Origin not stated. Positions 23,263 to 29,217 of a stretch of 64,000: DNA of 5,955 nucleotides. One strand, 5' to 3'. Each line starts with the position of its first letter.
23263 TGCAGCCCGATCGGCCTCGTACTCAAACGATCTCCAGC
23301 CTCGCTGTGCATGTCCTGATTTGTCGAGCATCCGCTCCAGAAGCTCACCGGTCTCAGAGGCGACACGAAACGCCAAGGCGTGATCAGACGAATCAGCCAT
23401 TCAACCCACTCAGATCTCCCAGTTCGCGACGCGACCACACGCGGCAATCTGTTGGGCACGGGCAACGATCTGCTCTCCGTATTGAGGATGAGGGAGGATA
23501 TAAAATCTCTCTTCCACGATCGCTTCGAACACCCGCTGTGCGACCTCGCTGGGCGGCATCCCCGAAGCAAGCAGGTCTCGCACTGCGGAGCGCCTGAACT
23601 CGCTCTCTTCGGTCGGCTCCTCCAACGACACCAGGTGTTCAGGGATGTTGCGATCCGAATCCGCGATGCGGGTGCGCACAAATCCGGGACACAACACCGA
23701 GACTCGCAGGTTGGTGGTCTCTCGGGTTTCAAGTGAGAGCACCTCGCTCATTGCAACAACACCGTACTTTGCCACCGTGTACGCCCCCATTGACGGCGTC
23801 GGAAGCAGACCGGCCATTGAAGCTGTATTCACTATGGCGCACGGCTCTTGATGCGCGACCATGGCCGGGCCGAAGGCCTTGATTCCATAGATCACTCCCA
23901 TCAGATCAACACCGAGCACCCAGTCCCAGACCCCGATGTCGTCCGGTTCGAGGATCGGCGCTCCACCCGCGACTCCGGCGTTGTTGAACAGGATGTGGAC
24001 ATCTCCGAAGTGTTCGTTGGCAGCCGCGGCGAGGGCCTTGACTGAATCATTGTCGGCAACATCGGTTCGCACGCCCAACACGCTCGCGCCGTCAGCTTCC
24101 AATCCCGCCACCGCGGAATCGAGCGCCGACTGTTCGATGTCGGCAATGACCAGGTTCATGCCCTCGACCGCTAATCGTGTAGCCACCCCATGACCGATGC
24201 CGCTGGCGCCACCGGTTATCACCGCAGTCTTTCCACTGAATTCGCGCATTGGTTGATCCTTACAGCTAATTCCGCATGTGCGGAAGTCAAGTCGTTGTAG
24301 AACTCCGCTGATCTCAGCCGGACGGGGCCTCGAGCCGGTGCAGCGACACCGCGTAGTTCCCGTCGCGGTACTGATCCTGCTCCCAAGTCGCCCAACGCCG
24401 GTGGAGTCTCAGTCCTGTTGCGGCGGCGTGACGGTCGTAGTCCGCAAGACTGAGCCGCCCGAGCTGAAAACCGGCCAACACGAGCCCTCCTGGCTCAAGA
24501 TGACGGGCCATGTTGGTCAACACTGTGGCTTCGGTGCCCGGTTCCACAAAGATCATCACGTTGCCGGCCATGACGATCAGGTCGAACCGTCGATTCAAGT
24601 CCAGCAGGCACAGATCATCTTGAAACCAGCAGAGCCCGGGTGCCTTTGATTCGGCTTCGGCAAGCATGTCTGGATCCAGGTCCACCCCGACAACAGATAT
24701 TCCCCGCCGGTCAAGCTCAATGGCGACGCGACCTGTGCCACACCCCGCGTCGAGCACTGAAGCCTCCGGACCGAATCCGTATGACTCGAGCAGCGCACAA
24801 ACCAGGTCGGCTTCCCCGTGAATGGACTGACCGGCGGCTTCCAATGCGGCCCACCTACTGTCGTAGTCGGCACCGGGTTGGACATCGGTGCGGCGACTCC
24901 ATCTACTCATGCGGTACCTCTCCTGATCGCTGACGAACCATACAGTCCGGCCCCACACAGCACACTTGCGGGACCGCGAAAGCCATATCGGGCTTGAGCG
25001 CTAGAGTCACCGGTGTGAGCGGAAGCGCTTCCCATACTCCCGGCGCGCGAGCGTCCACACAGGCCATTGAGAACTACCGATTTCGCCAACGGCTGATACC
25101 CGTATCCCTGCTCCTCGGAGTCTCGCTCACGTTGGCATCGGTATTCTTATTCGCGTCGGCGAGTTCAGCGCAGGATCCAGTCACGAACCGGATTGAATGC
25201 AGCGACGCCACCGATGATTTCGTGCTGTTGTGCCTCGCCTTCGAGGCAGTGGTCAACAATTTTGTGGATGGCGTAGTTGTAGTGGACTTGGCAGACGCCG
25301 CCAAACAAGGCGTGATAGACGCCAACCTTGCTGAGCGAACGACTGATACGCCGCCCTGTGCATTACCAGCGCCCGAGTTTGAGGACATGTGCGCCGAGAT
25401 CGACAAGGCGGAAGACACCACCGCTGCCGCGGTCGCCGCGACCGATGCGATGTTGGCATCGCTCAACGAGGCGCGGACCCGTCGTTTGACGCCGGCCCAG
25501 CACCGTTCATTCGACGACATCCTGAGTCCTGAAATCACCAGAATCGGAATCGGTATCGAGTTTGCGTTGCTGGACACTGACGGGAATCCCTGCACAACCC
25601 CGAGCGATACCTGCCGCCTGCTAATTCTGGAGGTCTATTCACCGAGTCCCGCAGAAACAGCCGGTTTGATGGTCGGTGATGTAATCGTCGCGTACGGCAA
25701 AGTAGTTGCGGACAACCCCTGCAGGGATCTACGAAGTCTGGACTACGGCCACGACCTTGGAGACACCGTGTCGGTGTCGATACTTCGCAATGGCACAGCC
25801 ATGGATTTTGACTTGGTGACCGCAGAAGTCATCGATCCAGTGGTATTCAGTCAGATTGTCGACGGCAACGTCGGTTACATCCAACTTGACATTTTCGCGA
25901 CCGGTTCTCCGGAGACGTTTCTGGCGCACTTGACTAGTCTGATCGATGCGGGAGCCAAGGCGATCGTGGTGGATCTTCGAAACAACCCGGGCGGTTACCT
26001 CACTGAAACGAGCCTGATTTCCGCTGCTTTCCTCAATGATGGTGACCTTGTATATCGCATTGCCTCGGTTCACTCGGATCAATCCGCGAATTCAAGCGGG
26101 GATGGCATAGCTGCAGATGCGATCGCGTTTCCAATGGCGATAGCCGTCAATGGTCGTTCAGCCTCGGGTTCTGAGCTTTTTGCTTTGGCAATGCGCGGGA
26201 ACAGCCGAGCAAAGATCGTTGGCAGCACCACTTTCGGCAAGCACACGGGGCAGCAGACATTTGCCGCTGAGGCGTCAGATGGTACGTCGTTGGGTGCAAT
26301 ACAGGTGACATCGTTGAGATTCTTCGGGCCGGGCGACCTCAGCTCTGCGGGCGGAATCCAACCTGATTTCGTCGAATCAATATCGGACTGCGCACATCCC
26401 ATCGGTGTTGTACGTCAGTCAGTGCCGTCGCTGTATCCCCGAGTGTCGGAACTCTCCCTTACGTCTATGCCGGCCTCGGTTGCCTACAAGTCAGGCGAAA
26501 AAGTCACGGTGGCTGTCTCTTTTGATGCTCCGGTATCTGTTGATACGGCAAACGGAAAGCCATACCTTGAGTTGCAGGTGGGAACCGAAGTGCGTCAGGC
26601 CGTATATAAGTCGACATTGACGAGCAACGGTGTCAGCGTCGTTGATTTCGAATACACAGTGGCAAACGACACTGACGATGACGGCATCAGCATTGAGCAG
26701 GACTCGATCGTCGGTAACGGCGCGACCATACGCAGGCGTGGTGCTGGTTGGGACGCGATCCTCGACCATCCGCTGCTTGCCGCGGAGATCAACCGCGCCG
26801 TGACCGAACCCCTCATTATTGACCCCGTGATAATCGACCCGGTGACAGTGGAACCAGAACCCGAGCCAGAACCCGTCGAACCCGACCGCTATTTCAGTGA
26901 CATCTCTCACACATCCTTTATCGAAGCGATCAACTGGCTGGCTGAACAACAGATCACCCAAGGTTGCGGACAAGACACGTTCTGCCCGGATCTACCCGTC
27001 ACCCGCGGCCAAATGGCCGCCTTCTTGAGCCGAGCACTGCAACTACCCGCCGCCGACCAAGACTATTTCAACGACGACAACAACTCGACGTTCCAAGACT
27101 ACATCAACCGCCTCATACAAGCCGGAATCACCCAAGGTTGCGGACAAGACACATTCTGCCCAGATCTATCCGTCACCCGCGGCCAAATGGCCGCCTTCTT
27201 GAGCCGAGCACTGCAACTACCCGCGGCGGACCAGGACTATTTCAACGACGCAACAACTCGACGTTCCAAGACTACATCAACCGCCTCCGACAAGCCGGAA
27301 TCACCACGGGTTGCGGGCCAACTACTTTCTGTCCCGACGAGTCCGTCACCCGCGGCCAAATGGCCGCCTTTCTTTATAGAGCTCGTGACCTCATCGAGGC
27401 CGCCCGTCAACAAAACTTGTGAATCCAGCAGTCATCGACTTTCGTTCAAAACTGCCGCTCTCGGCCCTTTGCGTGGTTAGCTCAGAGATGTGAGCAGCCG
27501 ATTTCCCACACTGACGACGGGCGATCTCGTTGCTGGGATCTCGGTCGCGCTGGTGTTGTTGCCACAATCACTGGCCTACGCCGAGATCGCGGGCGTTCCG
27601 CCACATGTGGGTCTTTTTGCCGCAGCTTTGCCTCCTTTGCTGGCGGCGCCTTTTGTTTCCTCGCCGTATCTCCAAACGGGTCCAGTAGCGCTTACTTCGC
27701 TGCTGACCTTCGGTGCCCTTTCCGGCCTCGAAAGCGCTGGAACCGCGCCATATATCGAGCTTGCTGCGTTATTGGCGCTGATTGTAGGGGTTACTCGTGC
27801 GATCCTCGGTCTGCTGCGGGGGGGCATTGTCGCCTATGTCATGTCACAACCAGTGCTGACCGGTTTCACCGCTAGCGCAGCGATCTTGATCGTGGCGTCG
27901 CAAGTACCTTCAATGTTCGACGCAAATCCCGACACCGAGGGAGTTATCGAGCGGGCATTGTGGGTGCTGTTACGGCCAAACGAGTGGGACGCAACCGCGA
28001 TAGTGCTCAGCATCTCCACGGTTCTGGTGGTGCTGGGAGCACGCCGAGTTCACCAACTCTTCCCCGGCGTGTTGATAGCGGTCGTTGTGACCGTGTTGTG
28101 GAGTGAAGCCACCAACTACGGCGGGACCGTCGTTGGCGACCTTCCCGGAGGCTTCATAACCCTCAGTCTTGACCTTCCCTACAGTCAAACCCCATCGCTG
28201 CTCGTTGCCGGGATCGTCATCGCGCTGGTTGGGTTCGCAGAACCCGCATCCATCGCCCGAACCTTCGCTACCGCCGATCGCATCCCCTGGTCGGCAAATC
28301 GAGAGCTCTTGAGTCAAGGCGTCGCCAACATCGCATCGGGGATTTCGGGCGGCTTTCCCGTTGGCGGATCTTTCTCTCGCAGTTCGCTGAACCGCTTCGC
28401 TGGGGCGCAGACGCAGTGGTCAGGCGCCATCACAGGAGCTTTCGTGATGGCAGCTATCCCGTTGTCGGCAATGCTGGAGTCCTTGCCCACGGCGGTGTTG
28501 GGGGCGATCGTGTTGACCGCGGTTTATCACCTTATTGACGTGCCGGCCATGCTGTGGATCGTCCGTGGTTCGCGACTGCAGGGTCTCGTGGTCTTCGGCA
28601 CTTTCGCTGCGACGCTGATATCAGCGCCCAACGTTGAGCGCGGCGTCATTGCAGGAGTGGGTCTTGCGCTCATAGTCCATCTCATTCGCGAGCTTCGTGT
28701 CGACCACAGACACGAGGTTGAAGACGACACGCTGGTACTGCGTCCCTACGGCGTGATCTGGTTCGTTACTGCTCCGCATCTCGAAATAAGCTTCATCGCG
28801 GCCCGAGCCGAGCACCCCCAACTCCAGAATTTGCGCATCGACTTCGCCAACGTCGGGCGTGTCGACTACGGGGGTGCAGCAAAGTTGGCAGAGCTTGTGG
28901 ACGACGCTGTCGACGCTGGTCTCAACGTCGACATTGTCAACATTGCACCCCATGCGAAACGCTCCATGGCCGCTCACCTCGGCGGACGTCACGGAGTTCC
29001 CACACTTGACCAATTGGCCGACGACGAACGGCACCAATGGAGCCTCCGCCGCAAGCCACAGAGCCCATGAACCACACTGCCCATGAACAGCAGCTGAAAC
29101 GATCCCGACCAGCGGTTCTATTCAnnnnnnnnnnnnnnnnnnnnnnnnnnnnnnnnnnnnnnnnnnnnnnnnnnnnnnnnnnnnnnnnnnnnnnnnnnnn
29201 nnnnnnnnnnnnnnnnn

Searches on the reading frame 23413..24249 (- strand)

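Call 24: search_protein_families(library=pfam, proteins=[window:23413-24249:-], max_evalue=0.0001)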
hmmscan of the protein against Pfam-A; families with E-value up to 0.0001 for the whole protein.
window:23413-24249:- (279 aa): 3 families
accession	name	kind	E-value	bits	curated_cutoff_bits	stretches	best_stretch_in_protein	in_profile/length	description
PF00106.31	adh_short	-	9.4e-45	152.9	26.6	1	7-199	1-190/195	short chain dehydrogenase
PF13561.12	adh_short_C2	-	2.1e-34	119.6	27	1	15-204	3-189/236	Enoyl-(Acyl carrier protein) reductase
PF08659.16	KR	-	1.1e-09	39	22.6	1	8-166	2-158/180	KR domain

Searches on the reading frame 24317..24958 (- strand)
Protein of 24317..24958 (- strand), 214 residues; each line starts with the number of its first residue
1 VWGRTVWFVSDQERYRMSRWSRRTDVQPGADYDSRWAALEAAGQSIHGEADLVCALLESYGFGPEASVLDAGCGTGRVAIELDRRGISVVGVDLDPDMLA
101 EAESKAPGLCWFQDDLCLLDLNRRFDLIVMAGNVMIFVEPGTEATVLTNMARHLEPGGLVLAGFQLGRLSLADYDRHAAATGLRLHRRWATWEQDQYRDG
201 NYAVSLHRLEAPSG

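Call 25: search_protein_families(library=pfam, proteins=[window:24317-24958:-], max_evalue=0.0001)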
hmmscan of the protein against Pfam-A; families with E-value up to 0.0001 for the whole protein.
window:24317-24958:- (214 aa): 8 families
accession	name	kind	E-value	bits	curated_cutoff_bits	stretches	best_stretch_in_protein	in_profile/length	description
PF13649.12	Methyltransf_25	-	6.3e-19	68.9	27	1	68-158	1-97/97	Methyltransferase domain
PF08241.18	Methyltransf_11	-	9.8e-14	52.2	21.2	1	69-161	1-94/95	Methyltransferase domain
PF08242.18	Methyltransf_12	-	3.7e-13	50.5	30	1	69-159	1-97/98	Methyltransferase domain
PF13489.12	Methyltransf_23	-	1.4e-10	41.6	27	1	60-184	16-124/164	Methyltransferase domain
PF13847.12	Methyltransf_31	-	2.1e-08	34.4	27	1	66-161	5-108/145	Methyltransferase domain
PF03848.20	TehB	-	3.5e-07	30.3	20.4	1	67-161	33-131/193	Tellurite resistance protein TehB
PF01739.24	CheR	-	4.9e-07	29.8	27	1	120-163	132-174/195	CheR methyltransferase, SAM binding domain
PF05401.17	NodS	-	1.8e-06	28.4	24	1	62-160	41-142/201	Nodulation protein S (NodS)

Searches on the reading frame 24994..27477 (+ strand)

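Call 25: search_protein_families(library=pfam, proteins=[window:24994-27477:+], max_evalue=0.0001)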
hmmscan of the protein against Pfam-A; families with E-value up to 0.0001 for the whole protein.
window:24994-27477:+ (828 aa): 3 families
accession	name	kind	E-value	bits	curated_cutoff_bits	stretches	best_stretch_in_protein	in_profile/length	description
PF03572.23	Peptidase_S41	-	8.6e-31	107.2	24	1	292-459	1-163/165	Peptidase family S41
PF00395.25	SLH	-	1e-16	61.1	20.8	2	634-675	2-44/44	S-layer homology domain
PF13180.12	PDZ_2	-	2.3e-08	34.7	27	1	186-273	3-77/80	PDZ domain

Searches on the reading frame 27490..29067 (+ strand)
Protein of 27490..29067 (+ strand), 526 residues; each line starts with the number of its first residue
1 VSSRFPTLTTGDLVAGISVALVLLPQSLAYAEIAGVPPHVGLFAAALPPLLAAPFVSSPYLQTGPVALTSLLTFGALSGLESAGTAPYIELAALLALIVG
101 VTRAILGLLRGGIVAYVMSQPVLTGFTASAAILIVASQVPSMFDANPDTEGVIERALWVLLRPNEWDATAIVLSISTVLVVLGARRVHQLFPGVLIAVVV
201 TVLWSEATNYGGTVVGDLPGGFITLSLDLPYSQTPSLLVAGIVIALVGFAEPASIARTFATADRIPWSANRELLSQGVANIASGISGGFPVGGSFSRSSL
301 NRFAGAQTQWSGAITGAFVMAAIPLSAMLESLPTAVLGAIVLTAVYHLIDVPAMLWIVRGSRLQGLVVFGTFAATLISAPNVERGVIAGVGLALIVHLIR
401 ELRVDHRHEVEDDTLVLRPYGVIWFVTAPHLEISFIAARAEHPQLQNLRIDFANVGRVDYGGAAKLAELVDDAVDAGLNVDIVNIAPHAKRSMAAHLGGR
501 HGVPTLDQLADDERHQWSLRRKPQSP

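Call 25: search_protein_families(library=pfam, proteins=[window:27490-29067:+], max_evalue=0.0001)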
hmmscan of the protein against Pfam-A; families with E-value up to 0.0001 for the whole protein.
window:27490-29067:+ (526 aa): 2 families
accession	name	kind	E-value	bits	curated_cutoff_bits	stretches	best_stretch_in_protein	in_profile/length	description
PF00916.26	Sulfate_transp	-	3.5e-72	243.7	23.2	1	10-369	2-378/380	Sulfate permease family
PF01740.26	STAS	-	1.3e-05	25.4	22.6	1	409-493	5-88/106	STAS domain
